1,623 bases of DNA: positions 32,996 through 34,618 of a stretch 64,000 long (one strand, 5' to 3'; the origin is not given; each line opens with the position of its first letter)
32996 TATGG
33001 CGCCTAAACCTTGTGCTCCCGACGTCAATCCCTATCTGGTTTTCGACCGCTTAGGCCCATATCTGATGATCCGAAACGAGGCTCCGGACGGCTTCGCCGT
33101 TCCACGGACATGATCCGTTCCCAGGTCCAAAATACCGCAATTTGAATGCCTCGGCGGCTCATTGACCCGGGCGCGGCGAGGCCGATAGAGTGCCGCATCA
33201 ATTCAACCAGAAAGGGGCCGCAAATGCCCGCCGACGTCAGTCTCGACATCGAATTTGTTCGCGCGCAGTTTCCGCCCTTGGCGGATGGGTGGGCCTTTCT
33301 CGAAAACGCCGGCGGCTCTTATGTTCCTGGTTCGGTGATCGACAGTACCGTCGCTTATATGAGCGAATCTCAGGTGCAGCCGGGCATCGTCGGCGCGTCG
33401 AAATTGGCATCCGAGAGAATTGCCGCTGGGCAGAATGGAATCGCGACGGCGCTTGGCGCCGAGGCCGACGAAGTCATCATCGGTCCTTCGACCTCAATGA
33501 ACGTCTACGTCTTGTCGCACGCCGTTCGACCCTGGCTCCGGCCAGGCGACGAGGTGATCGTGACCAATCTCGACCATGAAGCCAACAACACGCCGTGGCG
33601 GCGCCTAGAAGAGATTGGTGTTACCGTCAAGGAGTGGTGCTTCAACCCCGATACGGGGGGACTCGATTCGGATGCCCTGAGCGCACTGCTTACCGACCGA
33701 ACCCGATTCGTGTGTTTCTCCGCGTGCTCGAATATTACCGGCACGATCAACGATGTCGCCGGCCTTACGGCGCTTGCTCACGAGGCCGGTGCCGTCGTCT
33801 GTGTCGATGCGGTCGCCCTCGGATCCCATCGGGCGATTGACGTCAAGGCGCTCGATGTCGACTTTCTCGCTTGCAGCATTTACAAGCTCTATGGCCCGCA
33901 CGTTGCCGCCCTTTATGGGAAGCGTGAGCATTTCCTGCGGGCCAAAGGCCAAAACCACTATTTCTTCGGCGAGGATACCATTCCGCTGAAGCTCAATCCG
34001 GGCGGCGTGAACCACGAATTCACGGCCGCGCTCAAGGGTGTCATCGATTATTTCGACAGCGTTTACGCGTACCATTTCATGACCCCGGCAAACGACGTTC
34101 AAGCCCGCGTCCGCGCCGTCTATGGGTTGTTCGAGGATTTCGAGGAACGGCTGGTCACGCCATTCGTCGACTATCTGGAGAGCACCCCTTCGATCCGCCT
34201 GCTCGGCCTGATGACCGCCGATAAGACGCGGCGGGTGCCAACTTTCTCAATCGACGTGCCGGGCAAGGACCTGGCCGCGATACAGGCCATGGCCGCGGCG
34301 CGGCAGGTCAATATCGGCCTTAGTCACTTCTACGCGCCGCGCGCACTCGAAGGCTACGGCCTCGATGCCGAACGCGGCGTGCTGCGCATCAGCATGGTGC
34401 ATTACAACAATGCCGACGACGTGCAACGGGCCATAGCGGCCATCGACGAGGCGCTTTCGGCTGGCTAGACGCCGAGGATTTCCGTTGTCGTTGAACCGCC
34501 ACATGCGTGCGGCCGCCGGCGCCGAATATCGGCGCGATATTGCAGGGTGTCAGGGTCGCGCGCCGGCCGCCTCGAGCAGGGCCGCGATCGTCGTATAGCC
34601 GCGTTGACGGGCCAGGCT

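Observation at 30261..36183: MmyB-like regulator divergent from a block of unusual genes: 13+-TM membrane protein, class-V PLP enzyme, ankyrin lipoprotein, low-GC glycosyltransferase-like gene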

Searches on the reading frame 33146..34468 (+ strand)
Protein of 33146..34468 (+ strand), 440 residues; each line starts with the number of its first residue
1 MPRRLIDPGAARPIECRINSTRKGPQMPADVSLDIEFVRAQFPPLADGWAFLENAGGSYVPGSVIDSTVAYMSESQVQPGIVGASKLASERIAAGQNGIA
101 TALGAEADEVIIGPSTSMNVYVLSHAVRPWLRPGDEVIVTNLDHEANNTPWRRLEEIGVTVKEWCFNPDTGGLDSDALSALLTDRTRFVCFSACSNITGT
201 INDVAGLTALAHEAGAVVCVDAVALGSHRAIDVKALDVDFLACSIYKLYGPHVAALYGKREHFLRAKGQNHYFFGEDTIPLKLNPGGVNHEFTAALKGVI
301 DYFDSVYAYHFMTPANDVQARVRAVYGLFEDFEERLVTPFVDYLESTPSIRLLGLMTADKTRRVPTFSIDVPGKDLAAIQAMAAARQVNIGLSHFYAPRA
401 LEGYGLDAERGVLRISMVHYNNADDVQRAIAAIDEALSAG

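Call 3: search_protein_families(library=pfam, proteins=[window:33146-34468:+], max_evalue=0.1)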
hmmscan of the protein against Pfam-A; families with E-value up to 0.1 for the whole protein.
window:33146-34468:+ (440 aa): 4 families
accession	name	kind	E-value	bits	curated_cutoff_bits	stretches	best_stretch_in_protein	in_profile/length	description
PF00266.25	Aminotran_5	-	9.8e-48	163.4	21.5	2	51-265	2-220/371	Aminotransferase class-V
PF00155.27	Aminotran_1_2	-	2.3e-06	27.5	19.7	1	106-222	64-186/361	Aminotransferase class I and II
PF01053.26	Cys_Met_Meta_PP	-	5.8e-06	25.5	27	1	126-247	83-198/381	Cys/Met metabolism PLP-dependent enzyme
PF01041.23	DegT_DnrJ_EryC1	-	0.00031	20.5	19.8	1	132-227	62-152/360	DegT/DnrJ/EryC1/StrS aminotransferase family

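Call 4: search_protein_families(library=ncbifam, proteins=[window:33146-34468:+], max_evalue=0.1)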
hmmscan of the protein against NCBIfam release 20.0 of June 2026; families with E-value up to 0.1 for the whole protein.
window:33146-34468:+ (440 aa): 59 families (the best 25 are shown)
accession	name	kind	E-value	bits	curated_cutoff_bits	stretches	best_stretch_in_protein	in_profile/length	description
TIGR01976.1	am_tr_V_VC1184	hypoth_equivalog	1.5e-95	320.8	352.35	1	34-432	2-400/401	cysteine desulfurase-like protein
TIGR01979.1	sufS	subfamily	1.1e-43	149.6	475.1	2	38-262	3-237/403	SufS family cysteine desulfurase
TIGR03392.1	FeS_syn_CsdA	equivalog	1.1e-41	143.3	493.6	2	36-261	4-234/398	cysteine desulfurase CsdA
NF008126.0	PRK10874.1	equivalog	1.7e-40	139.4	607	1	34-262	5-238/401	cysteine desulfurase CsdA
NF041166.1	f2_encap_cargo1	exception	2.8e-35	122.5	800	1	28-262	220-464/623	family 2A encapsulin nanocompartment cargo protein cysteine desulfurase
NF006791.0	PRK09295.1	equivalog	3.2e-34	118.7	661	1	34-261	4-241/406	cysteine desulfurase SufS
TIGR03402.1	FeS_nifS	equivalog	3.6e-25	88.5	530.75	1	51-260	2-212/379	cysteine desulfurase NifS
TIGR01977.1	am_tr_V_EF2568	hypoth_equivalog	1.3e-20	73.8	377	2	51-252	2-205/376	cysteine desulfurase family protein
NF040779.1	Sec_lyase_SclA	exception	3.5e-19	69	525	1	63-244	15-195/378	selenocysteine lyase SclA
TIGR03235.1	DNA_S_dndA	equivalog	4.2e-17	62.5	480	1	85-271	37-225/353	cysteine desulfurase DndA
NF010611.0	PRK14012.1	equivalog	1.1e-16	60.8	548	1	88-269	49-231/406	IscS subfamily cysteine desulfurase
TIGR03403.1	nifS_epsilon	equivalog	8.8e-16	57.7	587.7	1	102-261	54-217/382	NifS family cysteine desulfurase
TIGR02006.1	IscS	equivalog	3.2e-15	56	643.2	1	88-271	45-229/402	IscS subfamily cysteine desulfurase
NF002806.0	PRK02948.1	subfamily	1.4e-11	44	304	1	97-257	50-211/381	IscS subfamily cysteine desulfurase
TIGR03947.1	viomycin_VioD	equivalog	2e-07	30.2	390.9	1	106-222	68-182/359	capreomycidine synthase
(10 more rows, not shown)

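Call 52: search_solved_structures(query=window:33146-34468:+, max_evalue=1e-10, show_alignments=3)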
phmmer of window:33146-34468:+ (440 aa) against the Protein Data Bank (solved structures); distinct sequences matched with E-value up to 1e-10: 50.
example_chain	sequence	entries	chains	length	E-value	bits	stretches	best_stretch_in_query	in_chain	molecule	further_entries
9x4u_A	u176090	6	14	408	1.1e-67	231.9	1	32-436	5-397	Aminotransferase-like protein FGM3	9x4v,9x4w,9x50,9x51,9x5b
7mkv_A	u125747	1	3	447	1.2e-49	172.6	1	13-437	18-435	Cysteine desulfurase-like protein ustD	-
5ft8_A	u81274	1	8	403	2.9e-33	118.6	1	38-262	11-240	Cysteine desulfurase CsdA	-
4lw2_A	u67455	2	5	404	2.9e-33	118.6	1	38-262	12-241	Cysteine sulfinate desulfinase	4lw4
5ft4_A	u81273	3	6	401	2.9e-33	118.5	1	38-262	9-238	CYSTEINE DESULFURASE CSDA | L-CYSTEINE DESULFURASE CSDA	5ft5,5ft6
8odq_B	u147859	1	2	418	8.2e-31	110.5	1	32-433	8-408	Cysteine desulfurase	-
9ddd_A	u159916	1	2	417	9.1e-31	110.3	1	32-433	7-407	Probable cysteine desulfurase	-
7e6a_A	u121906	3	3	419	3.5e-29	105.1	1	35-261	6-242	Cysteine desulfurase SufS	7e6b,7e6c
5xt5_A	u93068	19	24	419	3.7e-29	105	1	35-261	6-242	Cysteine desulfurase SufS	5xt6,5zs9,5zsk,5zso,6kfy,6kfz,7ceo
7e6d_A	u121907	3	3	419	3.8e-29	105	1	35-261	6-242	Cysteine desulfurase SufS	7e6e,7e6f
5j8q_A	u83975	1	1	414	4.4e-29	104.8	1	36-261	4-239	Cysteine desulfurase SufS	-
7cer_A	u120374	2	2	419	9.2e-28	100.4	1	35-261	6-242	Cysteine desulfurase SufS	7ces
7ceq_A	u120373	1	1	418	9.4e-28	100.4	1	35-261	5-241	Cysteine desulfurase SufS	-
6mre_A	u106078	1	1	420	1.5e-27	99.7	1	30-259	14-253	Cysteine desulfurase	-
6mrh_A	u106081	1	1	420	1.6e-27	99.6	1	30-259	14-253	Cysteine desulfurase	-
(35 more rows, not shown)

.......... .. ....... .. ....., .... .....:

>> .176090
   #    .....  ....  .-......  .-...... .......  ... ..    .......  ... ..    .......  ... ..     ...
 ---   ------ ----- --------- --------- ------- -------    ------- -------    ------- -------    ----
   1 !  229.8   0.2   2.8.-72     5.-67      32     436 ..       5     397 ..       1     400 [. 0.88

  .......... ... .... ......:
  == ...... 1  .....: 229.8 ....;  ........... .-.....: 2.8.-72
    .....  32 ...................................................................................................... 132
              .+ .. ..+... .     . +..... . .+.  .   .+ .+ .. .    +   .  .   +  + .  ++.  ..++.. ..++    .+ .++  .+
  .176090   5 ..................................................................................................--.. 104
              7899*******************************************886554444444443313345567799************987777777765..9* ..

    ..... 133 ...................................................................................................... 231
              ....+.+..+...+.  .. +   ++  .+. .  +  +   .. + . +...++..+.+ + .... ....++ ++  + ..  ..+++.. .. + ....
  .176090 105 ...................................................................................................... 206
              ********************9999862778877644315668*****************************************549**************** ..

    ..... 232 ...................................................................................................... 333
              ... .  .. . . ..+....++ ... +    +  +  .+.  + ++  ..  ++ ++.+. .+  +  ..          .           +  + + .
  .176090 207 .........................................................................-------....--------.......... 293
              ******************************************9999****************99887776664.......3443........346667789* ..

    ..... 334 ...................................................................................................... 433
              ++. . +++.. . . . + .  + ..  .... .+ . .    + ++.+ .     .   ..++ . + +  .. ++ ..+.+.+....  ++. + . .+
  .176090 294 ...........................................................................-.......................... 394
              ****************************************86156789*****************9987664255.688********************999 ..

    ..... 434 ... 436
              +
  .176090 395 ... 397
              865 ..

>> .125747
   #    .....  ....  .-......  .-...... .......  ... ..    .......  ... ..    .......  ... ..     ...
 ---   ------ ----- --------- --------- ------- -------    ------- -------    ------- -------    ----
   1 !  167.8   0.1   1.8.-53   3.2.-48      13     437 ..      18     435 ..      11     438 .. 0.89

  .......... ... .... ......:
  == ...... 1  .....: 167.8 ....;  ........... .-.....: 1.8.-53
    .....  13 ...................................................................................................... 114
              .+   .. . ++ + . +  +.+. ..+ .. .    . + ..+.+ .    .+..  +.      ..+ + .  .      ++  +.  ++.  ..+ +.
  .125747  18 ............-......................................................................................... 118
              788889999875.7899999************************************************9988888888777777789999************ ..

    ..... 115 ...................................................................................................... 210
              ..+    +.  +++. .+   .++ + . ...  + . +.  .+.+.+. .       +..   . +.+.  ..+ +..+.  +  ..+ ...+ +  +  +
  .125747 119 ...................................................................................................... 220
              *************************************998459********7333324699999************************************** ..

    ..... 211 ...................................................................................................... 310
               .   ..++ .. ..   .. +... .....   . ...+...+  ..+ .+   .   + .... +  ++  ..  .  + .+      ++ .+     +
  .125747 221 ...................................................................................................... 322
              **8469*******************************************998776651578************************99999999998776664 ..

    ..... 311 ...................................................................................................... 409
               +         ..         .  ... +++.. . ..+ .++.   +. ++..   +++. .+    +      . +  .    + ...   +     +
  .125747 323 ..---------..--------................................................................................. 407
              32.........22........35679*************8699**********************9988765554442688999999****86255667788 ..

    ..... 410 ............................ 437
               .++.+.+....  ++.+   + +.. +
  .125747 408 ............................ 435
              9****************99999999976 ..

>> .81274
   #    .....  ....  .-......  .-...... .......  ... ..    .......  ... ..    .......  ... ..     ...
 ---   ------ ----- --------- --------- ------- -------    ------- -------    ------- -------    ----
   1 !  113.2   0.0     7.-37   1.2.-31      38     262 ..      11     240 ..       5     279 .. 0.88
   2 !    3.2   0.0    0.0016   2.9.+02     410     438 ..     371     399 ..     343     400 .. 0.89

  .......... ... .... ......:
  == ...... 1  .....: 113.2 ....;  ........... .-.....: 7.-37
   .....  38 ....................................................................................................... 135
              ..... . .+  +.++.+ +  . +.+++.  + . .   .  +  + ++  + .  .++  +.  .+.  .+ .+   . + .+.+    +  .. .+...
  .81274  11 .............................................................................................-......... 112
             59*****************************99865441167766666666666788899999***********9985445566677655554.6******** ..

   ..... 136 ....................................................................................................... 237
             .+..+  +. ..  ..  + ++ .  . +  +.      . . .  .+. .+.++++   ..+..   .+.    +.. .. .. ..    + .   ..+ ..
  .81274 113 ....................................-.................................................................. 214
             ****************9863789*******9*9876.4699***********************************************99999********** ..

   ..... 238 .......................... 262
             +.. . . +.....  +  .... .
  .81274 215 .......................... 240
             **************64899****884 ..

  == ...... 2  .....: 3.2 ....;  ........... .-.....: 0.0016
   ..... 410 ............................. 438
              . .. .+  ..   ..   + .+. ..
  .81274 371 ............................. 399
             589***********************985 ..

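Call 60: find_related_loci(query=window:33146-34468:+, collection=metagenome_contigs, flank=6000)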
Query window:33146-34468:+ (440 aa) in metagenome_contigs; peptide patterns used: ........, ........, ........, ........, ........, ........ (x = any residue, [..] = any of these).
171 stretches matched a pattern; 9 encode a relative of the query (tblastn E <= 1e-3); 9 distinct loci.
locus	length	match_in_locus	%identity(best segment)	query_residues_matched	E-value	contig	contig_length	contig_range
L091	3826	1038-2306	71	22-439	0e+0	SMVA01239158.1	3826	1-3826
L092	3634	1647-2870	73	32-439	0e+0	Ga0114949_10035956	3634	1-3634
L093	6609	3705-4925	58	33-434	3e-153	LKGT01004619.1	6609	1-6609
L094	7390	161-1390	58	33-437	2e-151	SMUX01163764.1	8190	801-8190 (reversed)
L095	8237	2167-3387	58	33-434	1e-143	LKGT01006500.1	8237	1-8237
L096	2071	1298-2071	56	31-289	5e-94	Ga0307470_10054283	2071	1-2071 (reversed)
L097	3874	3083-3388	61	33-129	1e-30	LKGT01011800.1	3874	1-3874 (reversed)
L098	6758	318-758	26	99-243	2e-6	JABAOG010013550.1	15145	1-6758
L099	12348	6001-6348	34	99-221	3e-6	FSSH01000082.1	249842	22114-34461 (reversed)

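Call 72: search_protein_families(library=pfam, proteins=[L094:1547-2170:-, L091:220-918:-], max_evalue=0.001)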
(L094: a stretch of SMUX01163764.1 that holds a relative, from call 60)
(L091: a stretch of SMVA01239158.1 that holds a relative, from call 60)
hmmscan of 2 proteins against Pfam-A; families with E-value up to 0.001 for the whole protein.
L094:1547-2170:- (207 aa): 1 family
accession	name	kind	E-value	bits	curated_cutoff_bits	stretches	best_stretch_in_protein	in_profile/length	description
PF11303.13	DUF3105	-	7.7e-27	94.3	25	1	83-203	1-123/130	Protein of unknown function (DUF3105)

L091:220-918:- (232 aa): 1 family
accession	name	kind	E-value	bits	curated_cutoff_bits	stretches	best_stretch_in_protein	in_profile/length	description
PF14219.11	DUF4328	-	8e-22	78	27.2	1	84-220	27-165/166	Domain of unknown function (DUF4328)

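Call 79: search_protein_families(library=padloc, proteins=[window:33146-34468:+], max_evalue=0.01)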
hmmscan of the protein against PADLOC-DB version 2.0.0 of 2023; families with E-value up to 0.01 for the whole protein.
window:33146-34468:+ (440 aa): 2 families
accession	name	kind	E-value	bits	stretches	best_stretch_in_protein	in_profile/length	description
PDLC02759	SspA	-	2.1e-25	87.9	1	54-265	4-217/374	SspA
PDLC02657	DndA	-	1e-24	85.6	1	51-263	2-217/372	DndA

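Call 82: list_cluster_members(proteins=[window:33146-34468:+, window:33224-34468:+, window:34550-35335:-, window:30261-31079:-])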
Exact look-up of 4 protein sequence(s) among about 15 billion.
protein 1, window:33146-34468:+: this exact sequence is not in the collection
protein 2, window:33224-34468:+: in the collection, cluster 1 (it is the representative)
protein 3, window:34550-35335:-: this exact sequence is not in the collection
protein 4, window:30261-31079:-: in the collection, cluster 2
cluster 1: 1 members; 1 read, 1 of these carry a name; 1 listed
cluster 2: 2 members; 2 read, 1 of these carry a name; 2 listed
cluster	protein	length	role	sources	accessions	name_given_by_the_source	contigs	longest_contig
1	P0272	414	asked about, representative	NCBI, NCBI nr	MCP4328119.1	MAG: aminotransferase class V-fold PLP-dependent enzyme [Alphaproteobacteria bacterium] | aminotransferase class V-fold PLP-dependent enzyme [Alphaproteobacteria bacterium]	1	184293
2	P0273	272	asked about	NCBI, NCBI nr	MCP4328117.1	MAG: helix-turn-helix transcriptional regulator [Alphaproteobacteria bacterium] | helix-turn-helix transcriptional regulator [Alphaproteobacteria bacterium]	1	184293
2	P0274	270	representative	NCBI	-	-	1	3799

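Call 83: find_encoding_contigs(protein=P0274, flank=5000, max_places=3)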
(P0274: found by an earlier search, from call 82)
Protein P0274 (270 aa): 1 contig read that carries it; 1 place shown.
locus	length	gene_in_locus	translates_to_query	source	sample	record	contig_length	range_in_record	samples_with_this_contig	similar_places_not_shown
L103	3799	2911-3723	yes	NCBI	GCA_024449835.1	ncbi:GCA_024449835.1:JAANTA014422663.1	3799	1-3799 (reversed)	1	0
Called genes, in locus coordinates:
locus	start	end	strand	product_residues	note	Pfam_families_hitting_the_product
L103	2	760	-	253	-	?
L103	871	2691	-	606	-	PF26626:DUF8201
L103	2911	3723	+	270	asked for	PF13560:HTH_31, PF01381:HTH_3, PF12844:HTH_19 (weak), PF17765:MLTR_LBD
